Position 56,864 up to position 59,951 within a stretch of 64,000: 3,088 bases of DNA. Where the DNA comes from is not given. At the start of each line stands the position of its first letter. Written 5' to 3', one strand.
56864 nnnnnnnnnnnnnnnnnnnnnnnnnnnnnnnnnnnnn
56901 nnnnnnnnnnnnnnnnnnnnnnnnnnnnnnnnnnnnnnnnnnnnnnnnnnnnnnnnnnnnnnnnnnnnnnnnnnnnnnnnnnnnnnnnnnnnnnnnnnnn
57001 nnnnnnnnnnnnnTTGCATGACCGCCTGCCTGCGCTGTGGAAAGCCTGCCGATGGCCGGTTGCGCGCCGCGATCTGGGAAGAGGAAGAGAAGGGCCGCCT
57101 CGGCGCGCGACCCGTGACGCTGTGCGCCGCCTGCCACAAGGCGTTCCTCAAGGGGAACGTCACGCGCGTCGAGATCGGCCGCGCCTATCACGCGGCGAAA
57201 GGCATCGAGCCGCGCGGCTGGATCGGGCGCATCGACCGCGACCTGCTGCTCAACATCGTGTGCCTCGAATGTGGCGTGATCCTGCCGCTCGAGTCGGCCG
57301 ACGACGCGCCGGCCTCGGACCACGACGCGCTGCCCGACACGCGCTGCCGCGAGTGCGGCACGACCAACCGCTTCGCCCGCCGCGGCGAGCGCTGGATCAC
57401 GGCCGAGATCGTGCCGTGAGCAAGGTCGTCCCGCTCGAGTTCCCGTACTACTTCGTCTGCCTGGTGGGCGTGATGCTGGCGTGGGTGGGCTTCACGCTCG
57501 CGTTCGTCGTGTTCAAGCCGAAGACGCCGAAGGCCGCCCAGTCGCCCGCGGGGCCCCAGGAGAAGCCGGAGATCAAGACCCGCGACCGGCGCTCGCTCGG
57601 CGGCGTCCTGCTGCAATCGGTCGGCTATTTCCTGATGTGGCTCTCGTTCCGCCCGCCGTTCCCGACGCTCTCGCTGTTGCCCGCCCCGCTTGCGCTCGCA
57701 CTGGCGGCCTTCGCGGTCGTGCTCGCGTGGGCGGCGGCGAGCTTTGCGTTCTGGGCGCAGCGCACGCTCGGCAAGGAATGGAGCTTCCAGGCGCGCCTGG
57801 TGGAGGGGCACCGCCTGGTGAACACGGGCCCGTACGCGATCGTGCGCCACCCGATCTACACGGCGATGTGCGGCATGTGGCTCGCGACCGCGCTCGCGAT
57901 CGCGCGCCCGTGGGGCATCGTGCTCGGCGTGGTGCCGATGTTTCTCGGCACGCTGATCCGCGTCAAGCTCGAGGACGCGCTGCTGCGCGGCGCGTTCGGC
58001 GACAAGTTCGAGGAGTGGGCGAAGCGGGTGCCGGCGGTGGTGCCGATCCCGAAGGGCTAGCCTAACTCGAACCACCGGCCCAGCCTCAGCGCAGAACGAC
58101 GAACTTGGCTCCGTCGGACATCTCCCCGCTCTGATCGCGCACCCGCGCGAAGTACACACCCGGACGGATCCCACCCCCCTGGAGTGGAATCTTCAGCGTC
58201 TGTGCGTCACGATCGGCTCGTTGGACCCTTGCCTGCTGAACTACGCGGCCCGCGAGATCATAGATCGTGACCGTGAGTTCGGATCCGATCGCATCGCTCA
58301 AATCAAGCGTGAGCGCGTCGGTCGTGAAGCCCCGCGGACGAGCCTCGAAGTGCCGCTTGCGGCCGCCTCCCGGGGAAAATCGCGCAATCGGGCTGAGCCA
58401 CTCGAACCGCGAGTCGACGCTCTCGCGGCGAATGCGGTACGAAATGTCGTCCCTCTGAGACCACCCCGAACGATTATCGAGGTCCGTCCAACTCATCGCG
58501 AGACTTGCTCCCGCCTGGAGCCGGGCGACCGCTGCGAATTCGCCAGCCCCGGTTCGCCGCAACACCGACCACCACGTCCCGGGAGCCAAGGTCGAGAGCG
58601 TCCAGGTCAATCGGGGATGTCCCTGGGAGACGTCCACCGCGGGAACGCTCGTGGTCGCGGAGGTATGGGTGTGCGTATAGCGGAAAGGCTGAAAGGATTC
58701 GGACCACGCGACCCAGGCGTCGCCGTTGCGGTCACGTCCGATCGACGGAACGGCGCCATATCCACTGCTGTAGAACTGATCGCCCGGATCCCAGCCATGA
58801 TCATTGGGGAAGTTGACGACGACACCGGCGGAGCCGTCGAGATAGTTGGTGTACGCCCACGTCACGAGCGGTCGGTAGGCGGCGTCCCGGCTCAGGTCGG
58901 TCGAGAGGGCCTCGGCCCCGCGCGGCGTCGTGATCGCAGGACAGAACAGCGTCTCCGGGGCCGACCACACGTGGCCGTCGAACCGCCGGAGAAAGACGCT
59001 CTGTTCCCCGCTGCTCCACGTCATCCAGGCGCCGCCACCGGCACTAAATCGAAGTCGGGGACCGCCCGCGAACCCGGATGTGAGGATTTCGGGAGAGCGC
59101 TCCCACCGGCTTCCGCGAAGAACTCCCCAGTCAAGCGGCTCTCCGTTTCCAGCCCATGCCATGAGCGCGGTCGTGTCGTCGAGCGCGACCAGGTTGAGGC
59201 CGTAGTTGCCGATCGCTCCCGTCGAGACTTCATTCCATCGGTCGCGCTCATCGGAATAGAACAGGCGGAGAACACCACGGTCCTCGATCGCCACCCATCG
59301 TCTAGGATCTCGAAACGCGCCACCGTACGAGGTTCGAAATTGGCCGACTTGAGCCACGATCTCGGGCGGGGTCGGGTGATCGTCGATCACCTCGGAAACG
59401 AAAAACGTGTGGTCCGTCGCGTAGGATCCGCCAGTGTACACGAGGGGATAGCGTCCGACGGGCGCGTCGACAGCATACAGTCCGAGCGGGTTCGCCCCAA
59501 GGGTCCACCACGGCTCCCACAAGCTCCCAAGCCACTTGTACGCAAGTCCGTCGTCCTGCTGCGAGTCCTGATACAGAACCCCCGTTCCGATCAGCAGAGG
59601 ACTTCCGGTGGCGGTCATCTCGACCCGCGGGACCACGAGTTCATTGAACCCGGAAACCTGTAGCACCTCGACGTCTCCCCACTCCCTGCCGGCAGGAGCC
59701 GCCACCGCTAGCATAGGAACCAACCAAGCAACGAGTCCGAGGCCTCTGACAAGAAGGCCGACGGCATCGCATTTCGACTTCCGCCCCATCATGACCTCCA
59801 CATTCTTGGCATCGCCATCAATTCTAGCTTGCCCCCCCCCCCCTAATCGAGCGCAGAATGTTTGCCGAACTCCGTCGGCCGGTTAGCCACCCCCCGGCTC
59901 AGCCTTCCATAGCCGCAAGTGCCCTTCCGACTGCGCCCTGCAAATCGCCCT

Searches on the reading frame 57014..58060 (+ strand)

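Call 25: search_protein_families(library=pfam, proteins=[window:57014-58060:+], max_evalue=0.01)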
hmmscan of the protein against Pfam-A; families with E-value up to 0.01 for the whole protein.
window:57014-58060:+ (348 aa): 2 families
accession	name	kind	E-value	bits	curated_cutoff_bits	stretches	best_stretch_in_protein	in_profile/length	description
PF04140.19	ICMT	-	3.7e-11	43.7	24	1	237-324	4-93/95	Isoprenylcysteine carboxyl methyltransferase (ICMT) family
PF04191.18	PEMT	-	5.4e-11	43.3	25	1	232-330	4-104/105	Phospholipid methyltransferase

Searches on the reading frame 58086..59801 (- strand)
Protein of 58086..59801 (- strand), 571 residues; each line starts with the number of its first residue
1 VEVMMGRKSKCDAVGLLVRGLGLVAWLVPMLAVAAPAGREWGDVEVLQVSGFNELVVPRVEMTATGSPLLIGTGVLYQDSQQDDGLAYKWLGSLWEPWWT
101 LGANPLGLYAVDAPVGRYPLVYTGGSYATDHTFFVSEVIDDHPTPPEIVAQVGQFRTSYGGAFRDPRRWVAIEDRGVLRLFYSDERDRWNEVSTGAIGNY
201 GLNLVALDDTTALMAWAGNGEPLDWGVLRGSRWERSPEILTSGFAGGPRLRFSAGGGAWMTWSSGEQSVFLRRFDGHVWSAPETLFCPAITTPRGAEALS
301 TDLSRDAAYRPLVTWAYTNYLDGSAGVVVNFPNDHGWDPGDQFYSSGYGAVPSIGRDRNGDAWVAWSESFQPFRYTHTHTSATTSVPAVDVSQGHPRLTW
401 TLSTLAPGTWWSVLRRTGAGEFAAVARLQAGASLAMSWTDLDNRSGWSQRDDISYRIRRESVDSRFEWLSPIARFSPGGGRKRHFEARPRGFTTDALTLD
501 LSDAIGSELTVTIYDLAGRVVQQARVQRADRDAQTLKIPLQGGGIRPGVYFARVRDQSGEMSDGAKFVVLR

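Call 25: search_protein_families(library=pfam, proteins=[window:58086-59801:-], max_evalue=0.01)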
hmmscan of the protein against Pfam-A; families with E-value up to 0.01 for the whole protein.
window:58086-59801:- (571 aa): 1 family
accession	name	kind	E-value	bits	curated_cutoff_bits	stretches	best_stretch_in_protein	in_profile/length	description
PF18962.6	Por_Secre_tail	-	0.00028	21.5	27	1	494-565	7-71/75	Secretion system C-terminal sorting domain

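Call 100: search_solved_structures(query=window:58086-59801:-, max_evalue=1)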
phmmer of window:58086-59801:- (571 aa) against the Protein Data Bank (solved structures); distinct sequences matched with E-value up to 1: 1.
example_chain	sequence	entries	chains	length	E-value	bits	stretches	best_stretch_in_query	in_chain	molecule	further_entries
3h8t_A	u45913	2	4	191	0.97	11.2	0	293-346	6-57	HmuY | Haemophore HmuY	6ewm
